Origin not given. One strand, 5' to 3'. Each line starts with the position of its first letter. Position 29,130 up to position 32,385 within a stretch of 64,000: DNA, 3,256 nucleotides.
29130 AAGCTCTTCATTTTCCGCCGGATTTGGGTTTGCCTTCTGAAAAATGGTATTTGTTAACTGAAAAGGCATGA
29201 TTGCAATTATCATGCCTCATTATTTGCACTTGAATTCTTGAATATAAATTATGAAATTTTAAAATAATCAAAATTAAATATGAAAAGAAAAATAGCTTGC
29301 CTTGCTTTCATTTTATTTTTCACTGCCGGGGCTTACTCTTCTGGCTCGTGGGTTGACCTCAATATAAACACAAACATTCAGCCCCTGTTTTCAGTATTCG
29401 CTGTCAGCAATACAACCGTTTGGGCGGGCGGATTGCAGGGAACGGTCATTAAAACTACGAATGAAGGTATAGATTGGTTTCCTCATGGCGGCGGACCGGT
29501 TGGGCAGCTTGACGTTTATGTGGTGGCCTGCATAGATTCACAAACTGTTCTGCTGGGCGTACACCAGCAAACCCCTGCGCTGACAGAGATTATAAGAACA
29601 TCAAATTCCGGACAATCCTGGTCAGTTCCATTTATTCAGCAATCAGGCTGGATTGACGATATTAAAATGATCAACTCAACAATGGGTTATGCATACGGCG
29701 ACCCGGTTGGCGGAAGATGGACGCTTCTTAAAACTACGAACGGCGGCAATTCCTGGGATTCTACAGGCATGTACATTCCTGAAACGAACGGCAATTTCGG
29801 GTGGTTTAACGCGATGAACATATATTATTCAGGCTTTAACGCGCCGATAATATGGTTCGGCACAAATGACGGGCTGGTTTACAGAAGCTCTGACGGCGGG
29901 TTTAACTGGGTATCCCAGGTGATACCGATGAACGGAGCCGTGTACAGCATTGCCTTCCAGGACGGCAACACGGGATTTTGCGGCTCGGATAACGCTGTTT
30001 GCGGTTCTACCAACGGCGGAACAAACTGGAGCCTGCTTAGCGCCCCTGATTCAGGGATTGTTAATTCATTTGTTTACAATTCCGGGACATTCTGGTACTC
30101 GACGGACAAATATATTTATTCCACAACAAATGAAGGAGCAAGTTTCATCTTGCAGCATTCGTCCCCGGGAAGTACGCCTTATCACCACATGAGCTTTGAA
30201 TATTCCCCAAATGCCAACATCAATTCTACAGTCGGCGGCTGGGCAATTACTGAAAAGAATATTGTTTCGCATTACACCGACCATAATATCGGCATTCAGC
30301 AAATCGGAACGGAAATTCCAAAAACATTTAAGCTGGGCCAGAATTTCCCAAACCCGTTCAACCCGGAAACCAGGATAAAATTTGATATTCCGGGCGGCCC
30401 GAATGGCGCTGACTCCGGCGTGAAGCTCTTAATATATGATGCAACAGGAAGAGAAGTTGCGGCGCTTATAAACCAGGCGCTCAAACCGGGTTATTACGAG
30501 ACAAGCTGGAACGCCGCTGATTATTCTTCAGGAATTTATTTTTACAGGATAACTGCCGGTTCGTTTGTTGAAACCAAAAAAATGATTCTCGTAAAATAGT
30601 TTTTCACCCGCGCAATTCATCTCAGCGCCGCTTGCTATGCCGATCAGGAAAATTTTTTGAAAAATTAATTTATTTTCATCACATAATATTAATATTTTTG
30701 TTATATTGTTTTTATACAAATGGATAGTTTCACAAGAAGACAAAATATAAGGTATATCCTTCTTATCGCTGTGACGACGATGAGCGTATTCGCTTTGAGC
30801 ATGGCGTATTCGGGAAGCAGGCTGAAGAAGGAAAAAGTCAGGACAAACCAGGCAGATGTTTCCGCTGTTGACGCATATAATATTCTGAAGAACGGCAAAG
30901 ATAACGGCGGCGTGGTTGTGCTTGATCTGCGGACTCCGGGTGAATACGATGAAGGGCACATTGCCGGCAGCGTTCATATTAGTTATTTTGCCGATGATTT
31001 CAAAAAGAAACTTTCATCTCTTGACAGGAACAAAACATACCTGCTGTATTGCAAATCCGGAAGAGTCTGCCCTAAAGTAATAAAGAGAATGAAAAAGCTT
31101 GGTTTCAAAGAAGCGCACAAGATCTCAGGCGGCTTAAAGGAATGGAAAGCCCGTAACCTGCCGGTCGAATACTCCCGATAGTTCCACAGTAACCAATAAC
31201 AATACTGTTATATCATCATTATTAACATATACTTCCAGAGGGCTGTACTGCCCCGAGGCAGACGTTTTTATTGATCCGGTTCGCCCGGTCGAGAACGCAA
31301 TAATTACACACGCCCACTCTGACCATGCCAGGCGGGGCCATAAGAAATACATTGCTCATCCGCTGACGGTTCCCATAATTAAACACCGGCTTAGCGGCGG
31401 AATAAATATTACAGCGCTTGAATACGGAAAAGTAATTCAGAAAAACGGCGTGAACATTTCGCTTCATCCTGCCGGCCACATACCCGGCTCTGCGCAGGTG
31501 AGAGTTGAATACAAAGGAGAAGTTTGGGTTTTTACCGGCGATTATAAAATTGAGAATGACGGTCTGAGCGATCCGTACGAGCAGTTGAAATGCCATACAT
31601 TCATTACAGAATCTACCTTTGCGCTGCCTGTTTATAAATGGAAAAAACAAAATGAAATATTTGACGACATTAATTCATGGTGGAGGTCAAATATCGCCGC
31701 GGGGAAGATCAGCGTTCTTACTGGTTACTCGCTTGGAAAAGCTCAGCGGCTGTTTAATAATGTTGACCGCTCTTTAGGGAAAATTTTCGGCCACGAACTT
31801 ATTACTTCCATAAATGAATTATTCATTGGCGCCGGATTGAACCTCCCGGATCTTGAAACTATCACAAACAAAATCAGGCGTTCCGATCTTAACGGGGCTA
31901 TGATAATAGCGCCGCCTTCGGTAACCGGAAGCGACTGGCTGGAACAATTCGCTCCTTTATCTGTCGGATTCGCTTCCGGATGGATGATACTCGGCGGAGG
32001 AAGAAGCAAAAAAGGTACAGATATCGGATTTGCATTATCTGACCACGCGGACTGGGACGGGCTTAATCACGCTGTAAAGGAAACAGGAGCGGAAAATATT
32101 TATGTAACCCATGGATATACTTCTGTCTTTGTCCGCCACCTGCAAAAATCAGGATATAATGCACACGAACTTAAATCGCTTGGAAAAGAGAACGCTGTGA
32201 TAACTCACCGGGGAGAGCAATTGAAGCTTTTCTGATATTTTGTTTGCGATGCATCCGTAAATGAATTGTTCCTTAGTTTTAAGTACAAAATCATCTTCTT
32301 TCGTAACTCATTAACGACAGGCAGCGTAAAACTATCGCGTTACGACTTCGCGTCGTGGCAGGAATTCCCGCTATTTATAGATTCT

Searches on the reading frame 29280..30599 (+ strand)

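Call 27: search_protein_families(library=pfam, max_evalue=0.01, proteins=[window:29280-30599:+])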
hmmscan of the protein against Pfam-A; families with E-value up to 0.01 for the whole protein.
window:29280-30599:+ (439 aa): 2 families
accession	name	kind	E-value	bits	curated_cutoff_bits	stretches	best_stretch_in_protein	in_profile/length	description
PF18962.6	Por_Secre_tail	-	2.7e-07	31.2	27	1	356-436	2-74/75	Secretion system C-terminal sorting domain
PF14870.12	PSII_BNR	-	3.9e-07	30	27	0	112-210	7-94/303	Photosynthesis system II assembly factor YCF48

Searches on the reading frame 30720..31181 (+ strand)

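Call 56: search_protein_families(library=ncbifam, max_evalue=0.001, proteins=[window:30720-31181:+])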
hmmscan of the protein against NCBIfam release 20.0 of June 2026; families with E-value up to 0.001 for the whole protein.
window:30720-31181:+ (153 aa): 19 families
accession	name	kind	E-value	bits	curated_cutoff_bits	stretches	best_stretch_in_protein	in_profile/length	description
NF006444.0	PRK08762.1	equivalog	2e-13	49.7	449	1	39-151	6-116/387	molybdopterin-synthase adenylyltransferase MoeB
NF045521.1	rhoda_near_glyco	subfamily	5.3e-12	45.8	145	1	42-150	12-116/144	rhodanese homology domain-containing protein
NF041203.1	rhodanese_LYCAU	equivalog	1.3e-11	44.2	115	1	42-150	15-124/126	rhodanese-related (seleno)protein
NF005902.0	PRK07878.1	equivalog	3.5e-11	42.6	647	1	48-144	287-383/392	adenylyltransferase/sulfurtransferase MoeZ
NF045694.1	seleno_TsoB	exception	9.8e-08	30.5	805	1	14-152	8-159/572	rhodanese/DsbD fusion-like selenoprotein TsoB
NF001133.1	PRK00142.1-1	equivalog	1.5e-07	31.2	170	1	39-142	97-203/229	oxygen-dependent tRNA uridine(34) hydroxylase TrhO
NF007627.0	PRK10287.1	equivalog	2.7e-07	30.8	102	1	68-142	24-97/104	thiosulfate sulfurtransferase PspE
NF001195.0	PRK00162.1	equivalog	3.4e-07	30.5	102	1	61-149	17-103/108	thiosulfate sulfurtransferase GlpE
NF005646.0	PRK07411.1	equivalog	1.2e-06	27.9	633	1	36-144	273-381/390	molybdopterin-synthase adenylyltransferase MoeB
TIGR02981.1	phageshock_pspE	exception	1.4e-06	28.5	126.3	1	68-141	22-94/101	thiosulfate sulfurtransferase PspE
TIGR04271.1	ThiI_C_thiazole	equivalog_domain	8.3e-06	25.8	70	1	47-116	14-80/101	thiazole biosynthesis protein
TIGR04568.1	arch_SelU_Nterm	equivalog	3.1e-05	23.9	200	0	63-94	102-133/215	selenouridine synthase SelU-like subunit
NF008750.0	PRK11784.1-2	equivalog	3.8e-05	23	241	1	65-94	16-45/346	tRNA 2-selenouridine(34) synthase MnmH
NF033833.0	rhodan_ChrE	equivalog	9.4e-05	22.4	120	1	90-149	45-104/108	rhodanese family chromate resistance protein ChrE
NF003703.0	PRK05320.1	equivalog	0.00011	21.9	331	1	35-139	97-210/280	sulfurtransferase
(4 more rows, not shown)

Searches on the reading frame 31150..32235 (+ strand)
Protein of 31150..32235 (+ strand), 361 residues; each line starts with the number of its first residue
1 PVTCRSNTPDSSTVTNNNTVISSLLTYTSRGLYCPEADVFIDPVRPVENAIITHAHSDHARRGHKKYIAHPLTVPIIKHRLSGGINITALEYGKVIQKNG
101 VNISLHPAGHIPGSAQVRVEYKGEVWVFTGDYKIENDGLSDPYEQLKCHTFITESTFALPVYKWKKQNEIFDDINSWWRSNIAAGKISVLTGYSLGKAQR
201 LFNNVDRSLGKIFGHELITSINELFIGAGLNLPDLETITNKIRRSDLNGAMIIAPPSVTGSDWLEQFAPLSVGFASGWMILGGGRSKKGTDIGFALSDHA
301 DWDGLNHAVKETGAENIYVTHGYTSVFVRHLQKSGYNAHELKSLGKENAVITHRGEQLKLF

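Call 56: search_protein_families(library=ncbifam, max_evalue=0.001, proteins=[window:31150-32235:+])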
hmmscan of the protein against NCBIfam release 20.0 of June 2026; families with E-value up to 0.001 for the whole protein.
window:31150-32235:+ (361 aa): 4 families
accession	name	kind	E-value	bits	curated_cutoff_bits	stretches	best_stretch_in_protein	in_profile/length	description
TIGR04122.1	Xnuc_lig_assoc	equivalog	3.8e-129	430.2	325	1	24-343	1-321/326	ligase-associated DNA damage response exonuclease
TIGR03675.1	arCOG00543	equivalog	7.3e-07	27.8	580.2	1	88-201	300-418/631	beta-CASP ribonuclease aCPSF1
NF045584.1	cas14_MBL_CASP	equivalog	1.1e-05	24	800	1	89-201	126-236/612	type VII CRISPR-associated protein Cas14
NF041257.1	GntH_guanitoxin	equivalog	0.0003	19.7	333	0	95-132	158-196/374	guanitoxin biosynthesis MBL fold metallo-hydrolase GntH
